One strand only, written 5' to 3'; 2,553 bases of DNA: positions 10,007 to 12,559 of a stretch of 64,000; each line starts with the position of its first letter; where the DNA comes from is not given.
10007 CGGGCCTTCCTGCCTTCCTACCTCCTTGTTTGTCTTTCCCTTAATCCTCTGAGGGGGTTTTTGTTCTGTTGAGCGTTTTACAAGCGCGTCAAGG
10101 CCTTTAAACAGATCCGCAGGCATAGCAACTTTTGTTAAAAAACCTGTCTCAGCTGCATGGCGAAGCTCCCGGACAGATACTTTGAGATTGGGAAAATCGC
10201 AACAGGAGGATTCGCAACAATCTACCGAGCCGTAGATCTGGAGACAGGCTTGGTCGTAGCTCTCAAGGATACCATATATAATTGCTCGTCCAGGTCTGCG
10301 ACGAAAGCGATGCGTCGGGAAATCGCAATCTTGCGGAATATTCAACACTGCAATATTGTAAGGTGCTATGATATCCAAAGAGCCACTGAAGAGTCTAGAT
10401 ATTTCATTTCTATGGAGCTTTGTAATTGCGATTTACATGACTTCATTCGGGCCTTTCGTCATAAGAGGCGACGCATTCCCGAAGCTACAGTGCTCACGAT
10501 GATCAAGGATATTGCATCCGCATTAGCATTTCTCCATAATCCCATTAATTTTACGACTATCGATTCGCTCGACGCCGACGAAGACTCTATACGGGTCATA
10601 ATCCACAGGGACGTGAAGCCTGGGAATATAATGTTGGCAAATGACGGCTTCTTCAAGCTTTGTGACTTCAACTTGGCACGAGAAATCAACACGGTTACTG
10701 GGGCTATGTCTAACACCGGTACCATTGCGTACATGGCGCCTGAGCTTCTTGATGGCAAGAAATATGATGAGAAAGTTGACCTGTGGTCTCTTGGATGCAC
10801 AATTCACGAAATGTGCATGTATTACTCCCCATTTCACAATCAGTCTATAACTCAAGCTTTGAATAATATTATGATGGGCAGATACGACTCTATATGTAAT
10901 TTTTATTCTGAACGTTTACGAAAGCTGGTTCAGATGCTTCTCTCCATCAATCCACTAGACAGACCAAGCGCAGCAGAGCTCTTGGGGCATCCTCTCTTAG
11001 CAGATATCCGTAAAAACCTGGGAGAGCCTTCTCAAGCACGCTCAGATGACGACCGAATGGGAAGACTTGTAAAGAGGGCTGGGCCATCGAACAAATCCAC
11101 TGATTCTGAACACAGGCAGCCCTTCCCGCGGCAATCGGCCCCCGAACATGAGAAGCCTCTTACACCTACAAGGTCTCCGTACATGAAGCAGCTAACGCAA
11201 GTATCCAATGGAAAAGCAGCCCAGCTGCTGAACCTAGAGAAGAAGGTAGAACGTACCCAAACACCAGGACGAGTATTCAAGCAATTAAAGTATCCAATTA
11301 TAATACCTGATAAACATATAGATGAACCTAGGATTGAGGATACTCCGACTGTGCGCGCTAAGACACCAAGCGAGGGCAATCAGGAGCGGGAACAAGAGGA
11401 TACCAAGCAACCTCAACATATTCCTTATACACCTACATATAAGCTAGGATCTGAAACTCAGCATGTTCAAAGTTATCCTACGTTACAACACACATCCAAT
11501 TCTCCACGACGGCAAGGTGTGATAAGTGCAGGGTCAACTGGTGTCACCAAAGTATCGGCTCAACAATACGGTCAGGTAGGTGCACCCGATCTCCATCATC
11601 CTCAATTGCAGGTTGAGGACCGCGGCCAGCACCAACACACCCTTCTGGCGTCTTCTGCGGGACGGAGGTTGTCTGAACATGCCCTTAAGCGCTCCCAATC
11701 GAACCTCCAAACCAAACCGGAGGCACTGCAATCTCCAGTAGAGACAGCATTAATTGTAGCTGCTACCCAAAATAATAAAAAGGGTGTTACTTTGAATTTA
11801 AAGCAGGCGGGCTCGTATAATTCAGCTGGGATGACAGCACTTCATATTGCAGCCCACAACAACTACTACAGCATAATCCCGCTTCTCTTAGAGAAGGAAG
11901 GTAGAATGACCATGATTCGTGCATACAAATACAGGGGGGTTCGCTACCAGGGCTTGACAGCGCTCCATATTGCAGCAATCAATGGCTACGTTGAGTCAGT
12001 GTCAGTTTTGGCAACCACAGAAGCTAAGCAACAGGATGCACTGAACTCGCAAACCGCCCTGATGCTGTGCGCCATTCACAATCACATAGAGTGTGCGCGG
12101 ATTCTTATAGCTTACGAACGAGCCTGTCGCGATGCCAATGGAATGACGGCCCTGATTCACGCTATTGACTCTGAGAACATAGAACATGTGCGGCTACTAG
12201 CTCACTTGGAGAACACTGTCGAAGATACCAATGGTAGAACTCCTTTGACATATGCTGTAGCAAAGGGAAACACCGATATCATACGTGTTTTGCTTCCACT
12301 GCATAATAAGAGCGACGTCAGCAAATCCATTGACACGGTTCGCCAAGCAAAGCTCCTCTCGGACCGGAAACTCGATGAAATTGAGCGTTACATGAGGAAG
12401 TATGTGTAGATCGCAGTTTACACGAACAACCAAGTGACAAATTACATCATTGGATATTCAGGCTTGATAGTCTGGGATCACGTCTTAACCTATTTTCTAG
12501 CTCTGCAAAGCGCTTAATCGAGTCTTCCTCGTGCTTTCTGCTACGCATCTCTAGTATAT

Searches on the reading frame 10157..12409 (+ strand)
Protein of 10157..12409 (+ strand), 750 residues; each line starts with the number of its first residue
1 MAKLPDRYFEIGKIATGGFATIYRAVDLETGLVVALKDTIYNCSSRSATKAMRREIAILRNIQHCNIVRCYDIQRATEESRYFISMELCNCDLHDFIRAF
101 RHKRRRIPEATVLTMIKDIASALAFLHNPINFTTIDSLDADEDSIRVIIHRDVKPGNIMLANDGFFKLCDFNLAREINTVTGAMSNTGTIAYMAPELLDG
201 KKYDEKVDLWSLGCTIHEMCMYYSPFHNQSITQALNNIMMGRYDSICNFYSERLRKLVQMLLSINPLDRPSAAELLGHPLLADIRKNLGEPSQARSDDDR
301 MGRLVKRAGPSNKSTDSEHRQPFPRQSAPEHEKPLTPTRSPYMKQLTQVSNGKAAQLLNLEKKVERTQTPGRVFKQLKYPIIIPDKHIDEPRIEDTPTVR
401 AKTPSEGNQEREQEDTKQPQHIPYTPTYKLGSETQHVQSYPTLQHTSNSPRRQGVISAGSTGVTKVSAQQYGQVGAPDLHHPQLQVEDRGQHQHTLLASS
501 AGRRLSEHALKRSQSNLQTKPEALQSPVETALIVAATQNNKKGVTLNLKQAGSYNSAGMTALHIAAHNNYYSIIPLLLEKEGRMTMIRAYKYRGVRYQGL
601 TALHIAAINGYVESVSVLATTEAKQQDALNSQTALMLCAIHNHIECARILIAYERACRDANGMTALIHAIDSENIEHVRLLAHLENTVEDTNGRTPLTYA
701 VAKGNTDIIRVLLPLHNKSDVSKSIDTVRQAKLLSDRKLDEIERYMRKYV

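Call 10: search_protein_families(library=pfam, proteins=[window:10157-12409:+], max_evalue=0.001)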
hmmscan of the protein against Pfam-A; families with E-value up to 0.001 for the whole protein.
window:10157-12409:+ (750 aa): 8 families
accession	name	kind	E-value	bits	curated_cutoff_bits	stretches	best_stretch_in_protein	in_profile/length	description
PF00069.31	Pkinase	-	2.2e-54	185.1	31.7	1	11-280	4-262/263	Protein kinase domain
PF12796.13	Ank_2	-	9.8e-48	161.1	27.3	5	603-684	1-82/90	Ankyrin repeats (3 copies)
PF07714.23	PK_Tyr_Ser-Thr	-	2.4e-32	112.7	23.1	1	13-276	6-255/258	Protein tyrosine and serine/threonine kinase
PF00023.36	Ank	-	1.4e-22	79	21.1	1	692-721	1-28/33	Ankyrin repeat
PF13637.12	Ank_4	-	4.1e-21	75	22.7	1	637-681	3-49/50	Ankyrin repeats (many copies)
PF13606.12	Ank_3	-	1.3e-16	59.2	22.3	0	692-716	1-24/30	Ankyrin repeat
PF13857.12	Ank_5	-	4e-14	53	27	0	554-582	12-39/56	Ankyrin repeats (many copies)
PF17667.7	Pkinase_fungal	-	6.9e-06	25.5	24.1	1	147-211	307-378/387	Fungal protein kinase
